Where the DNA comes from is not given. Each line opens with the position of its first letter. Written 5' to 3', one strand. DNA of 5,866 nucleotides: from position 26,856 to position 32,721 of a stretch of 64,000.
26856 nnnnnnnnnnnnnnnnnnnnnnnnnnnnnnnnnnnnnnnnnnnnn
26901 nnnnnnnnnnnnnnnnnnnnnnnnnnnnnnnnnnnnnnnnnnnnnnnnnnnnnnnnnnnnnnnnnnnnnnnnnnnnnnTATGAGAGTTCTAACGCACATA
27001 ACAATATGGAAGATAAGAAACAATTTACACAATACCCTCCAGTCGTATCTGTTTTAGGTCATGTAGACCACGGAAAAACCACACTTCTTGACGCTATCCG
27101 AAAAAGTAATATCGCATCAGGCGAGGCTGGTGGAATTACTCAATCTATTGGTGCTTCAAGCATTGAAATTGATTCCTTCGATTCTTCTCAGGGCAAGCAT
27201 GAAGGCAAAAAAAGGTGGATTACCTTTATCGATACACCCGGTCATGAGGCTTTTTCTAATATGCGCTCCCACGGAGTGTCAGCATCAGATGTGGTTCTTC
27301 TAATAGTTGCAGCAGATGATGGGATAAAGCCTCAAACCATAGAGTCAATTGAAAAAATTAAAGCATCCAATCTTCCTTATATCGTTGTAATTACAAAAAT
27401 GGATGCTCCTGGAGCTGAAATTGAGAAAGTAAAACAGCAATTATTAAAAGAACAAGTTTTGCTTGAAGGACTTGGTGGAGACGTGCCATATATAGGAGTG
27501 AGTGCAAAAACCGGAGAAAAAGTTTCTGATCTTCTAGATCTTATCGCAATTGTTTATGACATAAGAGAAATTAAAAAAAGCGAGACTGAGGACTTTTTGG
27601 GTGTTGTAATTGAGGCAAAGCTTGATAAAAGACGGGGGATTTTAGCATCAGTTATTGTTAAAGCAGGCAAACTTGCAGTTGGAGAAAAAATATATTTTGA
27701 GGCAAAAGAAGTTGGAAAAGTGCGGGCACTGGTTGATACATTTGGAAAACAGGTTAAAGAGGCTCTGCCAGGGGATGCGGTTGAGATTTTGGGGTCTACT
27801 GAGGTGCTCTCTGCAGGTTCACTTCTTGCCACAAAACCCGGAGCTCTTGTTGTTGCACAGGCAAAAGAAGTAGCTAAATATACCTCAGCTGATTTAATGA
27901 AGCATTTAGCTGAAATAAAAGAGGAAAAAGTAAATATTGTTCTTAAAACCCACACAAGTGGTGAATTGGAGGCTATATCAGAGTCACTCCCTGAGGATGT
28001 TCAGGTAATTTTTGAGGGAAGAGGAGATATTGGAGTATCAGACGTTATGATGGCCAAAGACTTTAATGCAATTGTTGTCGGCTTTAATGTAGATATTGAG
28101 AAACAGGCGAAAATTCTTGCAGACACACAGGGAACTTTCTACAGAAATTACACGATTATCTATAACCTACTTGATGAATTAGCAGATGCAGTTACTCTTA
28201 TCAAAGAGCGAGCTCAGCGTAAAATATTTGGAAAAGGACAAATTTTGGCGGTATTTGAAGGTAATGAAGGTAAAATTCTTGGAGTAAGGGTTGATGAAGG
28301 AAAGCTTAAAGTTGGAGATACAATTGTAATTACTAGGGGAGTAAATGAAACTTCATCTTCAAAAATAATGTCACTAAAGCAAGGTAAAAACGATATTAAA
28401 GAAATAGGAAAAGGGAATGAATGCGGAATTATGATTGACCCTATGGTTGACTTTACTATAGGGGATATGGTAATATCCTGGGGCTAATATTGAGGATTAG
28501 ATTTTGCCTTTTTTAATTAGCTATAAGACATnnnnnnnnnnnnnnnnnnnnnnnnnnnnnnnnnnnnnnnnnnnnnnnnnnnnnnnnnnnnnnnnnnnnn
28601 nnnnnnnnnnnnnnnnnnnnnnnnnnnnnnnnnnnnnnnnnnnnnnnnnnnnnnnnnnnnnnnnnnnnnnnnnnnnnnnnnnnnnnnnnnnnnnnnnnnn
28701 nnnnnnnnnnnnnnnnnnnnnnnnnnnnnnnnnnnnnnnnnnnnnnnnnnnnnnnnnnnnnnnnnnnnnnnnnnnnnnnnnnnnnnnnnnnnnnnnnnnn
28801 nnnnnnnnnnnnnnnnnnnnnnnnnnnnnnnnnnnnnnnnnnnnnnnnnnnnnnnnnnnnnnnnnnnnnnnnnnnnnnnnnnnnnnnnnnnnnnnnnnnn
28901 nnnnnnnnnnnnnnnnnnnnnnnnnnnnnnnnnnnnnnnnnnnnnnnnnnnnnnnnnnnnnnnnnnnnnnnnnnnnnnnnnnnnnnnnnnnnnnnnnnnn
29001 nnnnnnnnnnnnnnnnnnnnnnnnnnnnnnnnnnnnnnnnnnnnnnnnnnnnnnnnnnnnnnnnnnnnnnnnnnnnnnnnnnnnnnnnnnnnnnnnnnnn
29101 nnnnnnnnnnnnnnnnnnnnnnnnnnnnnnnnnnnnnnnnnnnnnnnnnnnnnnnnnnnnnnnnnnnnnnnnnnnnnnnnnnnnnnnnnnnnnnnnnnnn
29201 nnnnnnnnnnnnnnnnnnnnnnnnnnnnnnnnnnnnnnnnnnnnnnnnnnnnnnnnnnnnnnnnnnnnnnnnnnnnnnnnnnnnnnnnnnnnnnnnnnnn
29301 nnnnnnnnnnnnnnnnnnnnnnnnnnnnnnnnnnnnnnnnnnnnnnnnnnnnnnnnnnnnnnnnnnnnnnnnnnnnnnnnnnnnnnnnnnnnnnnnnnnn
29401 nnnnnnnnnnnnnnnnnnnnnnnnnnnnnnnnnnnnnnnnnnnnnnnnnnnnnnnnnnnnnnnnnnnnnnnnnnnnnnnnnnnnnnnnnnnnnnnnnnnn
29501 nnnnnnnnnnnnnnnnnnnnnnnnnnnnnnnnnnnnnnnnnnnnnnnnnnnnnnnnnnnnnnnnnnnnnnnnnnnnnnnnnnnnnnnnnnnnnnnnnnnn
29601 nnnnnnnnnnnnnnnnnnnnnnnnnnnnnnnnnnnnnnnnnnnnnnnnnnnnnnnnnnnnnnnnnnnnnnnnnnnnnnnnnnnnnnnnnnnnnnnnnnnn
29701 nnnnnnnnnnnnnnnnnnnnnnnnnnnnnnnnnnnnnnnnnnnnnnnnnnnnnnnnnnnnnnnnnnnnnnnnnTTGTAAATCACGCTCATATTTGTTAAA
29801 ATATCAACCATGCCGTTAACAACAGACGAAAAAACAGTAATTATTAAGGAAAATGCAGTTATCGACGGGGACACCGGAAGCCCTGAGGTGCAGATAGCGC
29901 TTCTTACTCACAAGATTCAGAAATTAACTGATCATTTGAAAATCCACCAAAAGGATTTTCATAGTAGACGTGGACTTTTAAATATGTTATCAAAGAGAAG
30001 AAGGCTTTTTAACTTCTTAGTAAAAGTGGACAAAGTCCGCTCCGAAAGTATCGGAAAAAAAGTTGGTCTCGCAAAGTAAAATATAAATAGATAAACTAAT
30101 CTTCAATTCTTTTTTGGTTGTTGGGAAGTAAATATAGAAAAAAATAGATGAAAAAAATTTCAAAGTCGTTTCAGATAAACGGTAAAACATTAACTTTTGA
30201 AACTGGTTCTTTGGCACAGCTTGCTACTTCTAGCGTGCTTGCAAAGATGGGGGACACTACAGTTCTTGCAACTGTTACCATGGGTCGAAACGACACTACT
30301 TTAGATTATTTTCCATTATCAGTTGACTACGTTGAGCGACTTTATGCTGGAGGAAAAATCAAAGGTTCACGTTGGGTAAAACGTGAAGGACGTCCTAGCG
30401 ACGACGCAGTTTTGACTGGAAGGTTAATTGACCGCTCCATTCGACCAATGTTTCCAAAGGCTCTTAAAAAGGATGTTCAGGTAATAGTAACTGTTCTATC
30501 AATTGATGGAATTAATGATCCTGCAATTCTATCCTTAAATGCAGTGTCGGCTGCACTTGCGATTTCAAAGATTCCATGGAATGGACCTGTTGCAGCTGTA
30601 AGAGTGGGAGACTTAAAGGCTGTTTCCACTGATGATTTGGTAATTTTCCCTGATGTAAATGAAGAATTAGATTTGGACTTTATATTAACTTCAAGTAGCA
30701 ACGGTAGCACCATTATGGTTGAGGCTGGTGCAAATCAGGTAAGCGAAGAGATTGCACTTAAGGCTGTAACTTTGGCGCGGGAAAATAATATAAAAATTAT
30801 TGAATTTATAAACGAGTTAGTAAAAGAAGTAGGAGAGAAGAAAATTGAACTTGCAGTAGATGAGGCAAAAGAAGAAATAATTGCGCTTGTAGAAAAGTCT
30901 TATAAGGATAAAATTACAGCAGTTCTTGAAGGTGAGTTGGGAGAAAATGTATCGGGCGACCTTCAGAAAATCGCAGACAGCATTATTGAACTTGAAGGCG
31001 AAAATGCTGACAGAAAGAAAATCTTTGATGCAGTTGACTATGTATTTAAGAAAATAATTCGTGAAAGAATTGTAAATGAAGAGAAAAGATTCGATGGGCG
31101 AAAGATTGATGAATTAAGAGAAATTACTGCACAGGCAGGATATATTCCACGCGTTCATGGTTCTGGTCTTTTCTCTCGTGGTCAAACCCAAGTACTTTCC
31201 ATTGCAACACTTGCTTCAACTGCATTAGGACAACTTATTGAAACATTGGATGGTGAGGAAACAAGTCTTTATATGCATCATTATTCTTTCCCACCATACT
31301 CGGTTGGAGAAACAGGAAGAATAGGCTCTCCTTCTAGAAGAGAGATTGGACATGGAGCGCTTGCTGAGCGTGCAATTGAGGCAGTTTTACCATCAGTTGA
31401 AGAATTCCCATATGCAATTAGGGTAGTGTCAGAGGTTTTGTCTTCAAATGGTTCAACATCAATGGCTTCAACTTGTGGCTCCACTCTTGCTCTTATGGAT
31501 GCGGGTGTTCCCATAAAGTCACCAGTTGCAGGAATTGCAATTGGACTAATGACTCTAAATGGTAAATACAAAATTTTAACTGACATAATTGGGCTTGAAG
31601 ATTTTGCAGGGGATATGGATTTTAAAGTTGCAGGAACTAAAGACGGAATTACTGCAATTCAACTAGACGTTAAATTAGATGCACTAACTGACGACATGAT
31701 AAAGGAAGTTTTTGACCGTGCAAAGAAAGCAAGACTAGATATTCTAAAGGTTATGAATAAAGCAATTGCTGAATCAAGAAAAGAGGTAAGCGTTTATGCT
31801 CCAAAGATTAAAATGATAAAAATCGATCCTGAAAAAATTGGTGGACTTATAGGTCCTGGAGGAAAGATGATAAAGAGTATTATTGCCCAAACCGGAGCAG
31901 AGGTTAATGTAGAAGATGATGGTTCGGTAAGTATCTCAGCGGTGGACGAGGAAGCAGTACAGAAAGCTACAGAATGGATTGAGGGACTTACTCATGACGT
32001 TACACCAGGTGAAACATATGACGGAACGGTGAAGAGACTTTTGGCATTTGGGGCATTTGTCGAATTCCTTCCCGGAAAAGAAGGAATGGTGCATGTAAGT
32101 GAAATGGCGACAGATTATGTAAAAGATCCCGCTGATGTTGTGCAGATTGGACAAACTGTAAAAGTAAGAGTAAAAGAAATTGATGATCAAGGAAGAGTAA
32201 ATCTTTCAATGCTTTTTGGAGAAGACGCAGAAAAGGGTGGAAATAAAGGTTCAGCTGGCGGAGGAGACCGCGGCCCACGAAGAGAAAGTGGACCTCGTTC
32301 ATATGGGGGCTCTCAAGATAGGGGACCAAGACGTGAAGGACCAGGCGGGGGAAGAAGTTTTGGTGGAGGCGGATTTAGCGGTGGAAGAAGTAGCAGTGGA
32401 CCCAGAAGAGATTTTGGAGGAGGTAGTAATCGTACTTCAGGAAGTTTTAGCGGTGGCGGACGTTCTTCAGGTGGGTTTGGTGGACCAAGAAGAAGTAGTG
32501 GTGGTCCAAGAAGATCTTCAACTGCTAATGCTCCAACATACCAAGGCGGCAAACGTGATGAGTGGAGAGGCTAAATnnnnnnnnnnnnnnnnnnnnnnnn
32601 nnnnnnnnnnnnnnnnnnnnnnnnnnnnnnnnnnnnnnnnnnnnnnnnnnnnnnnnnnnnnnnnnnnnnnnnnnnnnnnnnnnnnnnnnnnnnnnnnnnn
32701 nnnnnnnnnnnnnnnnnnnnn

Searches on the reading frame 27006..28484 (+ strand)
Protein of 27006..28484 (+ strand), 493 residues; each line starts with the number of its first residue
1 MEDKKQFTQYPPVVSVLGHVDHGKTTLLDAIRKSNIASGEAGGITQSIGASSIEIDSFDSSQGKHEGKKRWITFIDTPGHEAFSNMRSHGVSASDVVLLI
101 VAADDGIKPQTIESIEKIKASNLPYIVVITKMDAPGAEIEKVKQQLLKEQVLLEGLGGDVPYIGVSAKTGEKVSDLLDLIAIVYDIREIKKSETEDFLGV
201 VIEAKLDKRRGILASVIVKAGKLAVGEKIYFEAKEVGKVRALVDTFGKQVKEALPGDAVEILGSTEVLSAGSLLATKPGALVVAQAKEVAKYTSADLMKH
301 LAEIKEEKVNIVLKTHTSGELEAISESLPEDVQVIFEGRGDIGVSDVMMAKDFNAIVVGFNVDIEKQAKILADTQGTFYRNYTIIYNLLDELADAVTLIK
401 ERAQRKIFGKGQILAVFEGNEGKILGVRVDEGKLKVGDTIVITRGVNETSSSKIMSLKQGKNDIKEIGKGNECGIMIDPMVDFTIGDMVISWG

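Call 12: search_protein_families(library=pfam, proteins=[window:27006-28484:+], max_evalue=0.001)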
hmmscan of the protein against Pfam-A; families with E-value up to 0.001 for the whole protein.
window:27006-28484:+ (493 aa): 9 families
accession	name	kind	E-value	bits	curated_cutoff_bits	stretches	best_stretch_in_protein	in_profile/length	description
PF00009.33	GTP_EFTU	-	1.6e-36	126.1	26.5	1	14-180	6-182/188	Elongation factor Tu GTP binding domain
PF22042.2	EF-G_D2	-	9.9e-24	83.7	27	1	197-274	2-81/84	Elongation factor G domain 2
PF11987.13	IF-2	-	1.6e-21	76.8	27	1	285-392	3-116/117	Translation-initiation factor 2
PF01926.29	MMR_HSR1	-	3e-09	37.4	21.9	1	14-131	2-113/113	50S ribosome-binding GTPase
PF03144.31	GTP_EFTU_D2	-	2.7e-08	34.6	30.3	1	422-477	1-58/73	Elongation factor Tu domain 2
PF00071.28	Ras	-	3.2e-07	30.5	21.6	1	54-180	33-156/162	Ras family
PF08477.19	Roc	-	3.7e-06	27.6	27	1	14-133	2-119/119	Ras of Complex, Roc, domain of DAPkinase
PF14578.12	GTP_EFTU_D4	-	4.1e-05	23.9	23.8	0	416-481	12-74/86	Elongation factor Tu domain 4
PF00350.29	Dynamin_N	-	0.00035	21.1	27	0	14-47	1-34/168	Dynamin family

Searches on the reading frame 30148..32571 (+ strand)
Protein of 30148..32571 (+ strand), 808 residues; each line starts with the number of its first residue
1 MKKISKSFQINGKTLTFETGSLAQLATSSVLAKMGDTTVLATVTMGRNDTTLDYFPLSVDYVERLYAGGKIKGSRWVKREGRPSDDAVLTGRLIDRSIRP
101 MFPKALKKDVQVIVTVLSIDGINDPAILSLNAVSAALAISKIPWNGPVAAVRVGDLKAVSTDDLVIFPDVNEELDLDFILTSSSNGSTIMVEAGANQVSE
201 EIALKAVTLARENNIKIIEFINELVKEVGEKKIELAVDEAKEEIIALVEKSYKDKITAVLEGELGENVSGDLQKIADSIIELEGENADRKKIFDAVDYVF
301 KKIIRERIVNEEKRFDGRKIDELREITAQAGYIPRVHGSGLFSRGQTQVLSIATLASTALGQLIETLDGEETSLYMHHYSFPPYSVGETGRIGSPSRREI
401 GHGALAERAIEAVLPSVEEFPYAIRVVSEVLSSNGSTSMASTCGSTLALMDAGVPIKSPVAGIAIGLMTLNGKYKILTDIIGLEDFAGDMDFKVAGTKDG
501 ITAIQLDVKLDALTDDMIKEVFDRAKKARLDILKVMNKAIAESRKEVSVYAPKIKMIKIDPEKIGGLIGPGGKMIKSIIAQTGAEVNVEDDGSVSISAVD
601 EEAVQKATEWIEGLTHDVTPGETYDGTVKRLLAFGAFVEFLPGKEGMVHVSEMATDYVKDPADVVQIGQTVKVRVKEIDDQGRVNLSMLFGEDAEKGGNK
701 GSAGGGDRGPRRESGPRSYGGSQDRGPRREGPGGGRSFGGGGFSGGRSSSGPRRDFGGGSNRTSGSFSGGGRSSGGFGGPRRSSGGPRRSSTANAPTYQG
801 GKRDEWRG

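Call 71: search_protein_families(library=pfam, proteins=[window:30148-32571:+], max_evalue=0.000001)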
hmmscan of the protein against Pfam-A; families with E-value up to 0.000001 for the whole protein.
window:30148-32571:+ (808 aa): 5 families
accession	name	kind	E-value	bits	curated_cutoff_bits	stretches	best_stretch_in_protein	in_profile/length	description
PF01138.27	RNase_PH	-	1.1e-56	191.3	25.5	2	13-143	3-130/130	3' exoribonuclease family, domain 1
PF00575.29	S1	-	1.7e-18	67.2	22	1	619-688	3-73/74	S1 RNA binding domain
PF00013.35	KH_1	-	3.1e-12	46.5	21.5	1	557-612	4-65/66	KH domain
PF03725.20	RNase_PH_C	-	1.3e-09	38.3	20.8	0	146-212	1-66/67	3' exoribonuclease family, domain 2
PF23459.1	S1_RRP5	-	3.8e-08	34.2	27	1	618-682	1-65/72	RRP5 S1 domain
